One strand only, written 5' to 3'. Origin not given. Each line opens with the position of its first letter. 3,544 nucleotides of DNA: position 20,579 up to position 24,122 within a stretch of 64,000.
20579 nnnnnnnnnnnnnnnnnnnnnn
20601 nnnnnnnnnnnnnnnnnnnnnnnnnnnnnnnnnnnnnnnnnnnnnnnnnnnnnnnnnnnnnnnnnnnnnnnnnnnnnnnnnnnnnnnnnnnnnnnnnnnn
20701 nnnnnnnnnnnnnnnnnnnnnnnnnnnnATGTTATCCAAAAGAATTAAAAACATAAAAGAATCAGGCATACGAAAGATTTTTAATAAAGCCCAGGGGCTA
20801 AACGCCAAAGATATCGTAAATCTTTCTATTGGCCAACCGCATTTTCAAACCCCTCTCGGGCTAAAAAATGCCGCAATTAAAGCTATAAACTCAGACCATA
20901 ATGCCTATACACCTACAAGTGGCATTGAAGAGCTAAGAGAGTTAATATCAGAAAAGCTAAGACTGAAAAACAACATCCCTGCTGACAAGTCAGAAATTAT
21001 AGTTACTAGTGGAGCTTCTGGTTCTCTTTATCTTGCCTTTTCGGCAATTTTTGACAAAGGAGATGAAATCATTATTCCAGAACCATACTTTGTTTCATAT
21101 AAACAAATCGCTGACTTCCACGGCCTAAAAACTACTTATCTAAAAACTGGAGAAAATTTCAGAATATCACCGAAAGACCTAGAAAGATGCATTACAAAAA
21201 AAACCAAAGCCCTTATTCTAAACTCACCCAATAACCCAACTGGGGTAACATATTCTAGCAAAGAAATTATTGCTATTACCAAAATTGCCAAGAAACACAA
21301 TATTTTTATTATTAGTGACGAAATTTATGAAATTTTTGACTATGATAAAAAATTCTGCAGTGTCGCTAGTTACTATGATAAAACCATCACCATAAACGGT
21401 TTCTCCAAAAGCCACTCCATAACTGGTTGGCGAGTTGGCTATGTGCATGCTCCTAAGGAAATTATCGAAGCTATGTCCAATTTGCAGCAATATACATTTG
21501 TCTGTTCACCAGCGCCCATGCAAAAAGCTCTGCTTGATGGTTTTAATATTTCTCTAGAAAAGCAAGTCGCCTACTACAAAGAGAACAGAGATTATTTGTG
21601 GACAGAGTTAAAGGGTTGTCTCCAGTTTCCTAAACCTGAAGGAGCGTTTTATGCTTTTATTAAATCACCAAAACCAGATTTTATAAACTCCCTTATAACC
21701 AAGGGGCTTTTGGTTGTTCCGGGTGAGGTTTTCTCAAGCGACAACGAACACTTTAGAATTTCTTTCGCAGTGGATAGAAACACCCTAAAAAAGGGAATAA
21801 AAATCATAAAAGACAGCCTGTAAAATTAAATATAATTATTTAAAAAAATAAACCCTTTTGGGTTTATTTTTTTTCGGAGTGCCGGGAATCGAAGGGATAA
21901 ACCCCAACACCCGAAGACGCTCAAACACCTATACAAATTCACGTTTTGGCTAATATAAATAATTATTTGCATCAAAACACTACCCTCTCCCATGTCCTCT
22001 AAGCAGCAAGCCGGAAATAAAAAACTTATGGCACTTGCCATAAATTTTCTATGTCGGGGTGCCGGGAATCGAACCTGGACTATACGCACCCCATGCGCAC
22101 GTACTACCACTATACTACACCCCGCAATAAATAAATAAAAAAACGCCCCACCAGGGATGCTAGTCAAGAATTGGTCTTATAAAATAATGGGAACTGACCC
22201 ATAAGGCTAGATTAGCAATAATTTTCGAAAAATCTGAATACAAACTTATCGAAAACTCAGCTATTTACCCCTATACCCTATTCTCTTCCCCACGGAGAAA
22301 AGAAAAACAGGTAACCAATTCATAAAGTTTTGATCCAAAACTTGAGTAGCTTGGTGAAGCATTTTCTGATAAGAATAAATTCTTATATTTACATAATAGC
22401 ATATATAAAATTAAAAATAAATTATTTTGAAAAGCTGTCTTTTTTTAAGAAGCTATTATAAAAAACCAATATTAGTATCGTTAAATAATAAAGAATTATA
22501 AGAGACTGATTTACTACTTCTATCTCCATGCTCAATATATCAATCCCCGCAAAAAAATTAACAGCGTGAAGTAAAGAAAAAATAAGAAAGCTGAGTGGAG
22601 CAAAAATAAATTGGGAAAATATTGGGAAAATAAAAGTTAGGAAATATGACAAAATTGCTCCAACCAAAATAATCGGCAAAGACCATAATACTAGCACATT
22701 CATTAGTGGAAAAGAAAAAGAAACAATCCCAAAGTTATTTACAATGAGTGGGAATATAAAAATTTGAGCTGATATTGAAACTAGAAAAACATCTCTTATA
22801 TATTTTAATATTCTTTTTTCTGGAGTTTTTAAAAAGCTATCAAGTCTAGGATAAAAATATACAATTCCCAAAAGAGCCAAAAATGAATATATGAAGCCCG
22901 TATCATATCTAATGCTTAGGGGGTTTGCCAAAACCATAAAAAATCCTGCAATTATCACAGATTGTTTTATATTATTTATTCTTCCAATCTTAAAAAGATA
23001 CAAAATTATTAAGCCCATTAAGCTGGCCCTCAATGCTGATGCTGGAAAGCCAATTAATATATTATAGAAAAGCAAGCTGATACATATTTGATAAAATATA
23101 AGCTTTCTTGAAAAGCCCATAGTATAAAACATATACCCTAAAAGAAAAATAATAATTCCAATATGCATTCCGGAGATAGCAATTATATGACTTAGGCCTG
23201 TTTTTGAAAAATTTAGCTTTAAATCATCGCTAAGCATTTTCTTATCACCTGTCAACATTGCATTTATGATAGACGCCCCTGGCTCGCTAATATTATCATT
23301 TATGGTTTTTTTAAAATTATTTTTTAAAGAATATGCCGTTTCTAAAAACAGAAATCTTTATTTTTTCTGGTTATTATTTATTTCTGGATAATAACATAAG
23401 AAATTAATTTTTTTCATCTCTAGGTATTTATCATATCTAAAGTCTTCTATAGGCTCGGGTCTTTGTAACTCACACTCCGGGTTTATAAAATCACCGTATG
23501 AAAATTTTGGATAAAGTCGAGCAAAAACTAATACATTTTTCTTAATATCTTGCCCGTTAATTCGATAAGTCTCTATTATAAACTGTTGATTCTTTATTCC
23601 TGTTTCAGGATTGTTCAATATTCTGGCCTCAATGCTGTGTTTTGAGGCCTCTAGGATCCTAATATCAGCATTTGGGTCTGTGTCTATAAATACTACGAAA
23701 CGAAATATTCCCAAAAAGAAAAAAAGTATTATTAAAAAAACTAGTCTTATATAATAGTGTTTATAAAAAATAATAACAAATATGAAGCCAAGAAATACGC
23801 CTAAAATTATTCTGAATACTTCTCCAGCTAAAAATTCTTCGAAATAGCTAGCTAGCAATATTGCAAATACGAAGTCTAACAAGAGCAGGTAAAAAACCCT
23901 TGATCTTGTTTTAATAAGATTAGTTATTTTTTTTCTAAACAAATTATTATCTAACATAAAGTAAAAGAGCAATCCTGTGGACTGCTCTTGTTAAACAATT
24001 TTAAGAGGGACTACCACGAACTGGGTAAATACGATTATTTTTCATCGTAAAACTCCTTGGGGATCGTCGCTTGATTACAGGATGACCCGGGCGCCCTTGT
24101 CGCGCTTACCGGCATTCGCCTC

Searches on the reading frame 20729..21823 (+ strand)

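Call 56: search_protein_families(library=pfam, proteins=[window:20729-21823:+], max_evalue=0.001)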
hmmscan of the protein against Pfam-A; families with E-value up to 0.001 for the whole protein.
window:20729-21823:+ (364 aa): 5 families
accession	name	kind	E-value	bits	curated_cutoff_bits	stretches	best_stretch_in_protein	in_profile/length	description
PF00155.27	Aminotran_1_2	-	2.9e-65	221.2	19.7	1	27-359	1-360/361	Aminotransferase class I and II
PF00266.25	Aminotran_5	-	1.7e-11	44.1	21.5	1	79-197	52-175/371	Aminotransferase class-V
PF01041.23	DegT_DnrJ_EryC1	-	1.2e-08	35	19.8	1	90-197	42-145/360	DegT/DnrJ/EryC1/StrS aminotransferase family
PF01053.26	Cys_Met_Meta_PP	-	8.6e-07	28.3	27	1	89-198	70-174/381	Cys/Met metabolism PLP-dependent enzyme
PF01212.27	Beta_elim_lyase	-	0.00016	21.6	27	1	51-197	19-168/288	Beta-eliminating lyase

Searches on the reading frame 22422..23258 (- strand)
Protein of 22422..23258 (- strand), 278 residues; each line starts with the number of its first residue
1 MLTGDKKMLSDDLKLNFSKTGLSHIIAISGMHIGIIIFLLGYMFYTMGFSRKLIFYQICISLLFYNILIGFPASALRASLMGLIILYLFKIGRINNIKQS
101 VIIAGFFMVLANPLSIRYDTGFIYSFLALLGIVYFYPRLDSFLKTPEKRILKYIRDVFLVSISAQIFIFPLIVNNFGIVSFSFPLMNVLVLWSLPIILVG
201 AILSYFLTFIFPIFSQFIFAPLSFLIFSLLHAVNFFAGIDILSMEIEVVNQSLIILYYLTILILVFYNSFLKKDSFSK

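Call 56: search_protein_families(library=pfam, proteins=[window:22422-23258:-], max_evalue=0.001)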
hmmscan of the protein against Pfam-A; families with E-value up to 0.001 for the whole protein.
window:22422-23258:- (278 aa): 1 family
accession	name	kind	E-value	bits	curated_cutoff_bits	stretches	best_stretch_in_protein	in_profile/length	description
PF03772.21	Competence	-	9.8e-46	156.7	23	1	1-268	1-267/270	Competence protein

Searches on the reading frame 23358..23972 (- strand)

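Call 56: search_protein_families(library=pfam, proteins=[window:23358-23972:-], max_evalue=0.001)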
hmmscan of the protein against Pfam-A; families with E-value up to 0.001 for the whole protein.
window:23358-23972:- (204 aa): 1 family
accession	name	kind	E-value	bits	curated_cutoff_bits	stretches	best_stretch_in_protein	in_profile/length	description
PF13567.11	DUF4131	-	4.9e-13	49.6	31.6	1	55-199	8-163/165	Domain of unknown function (DUF4131)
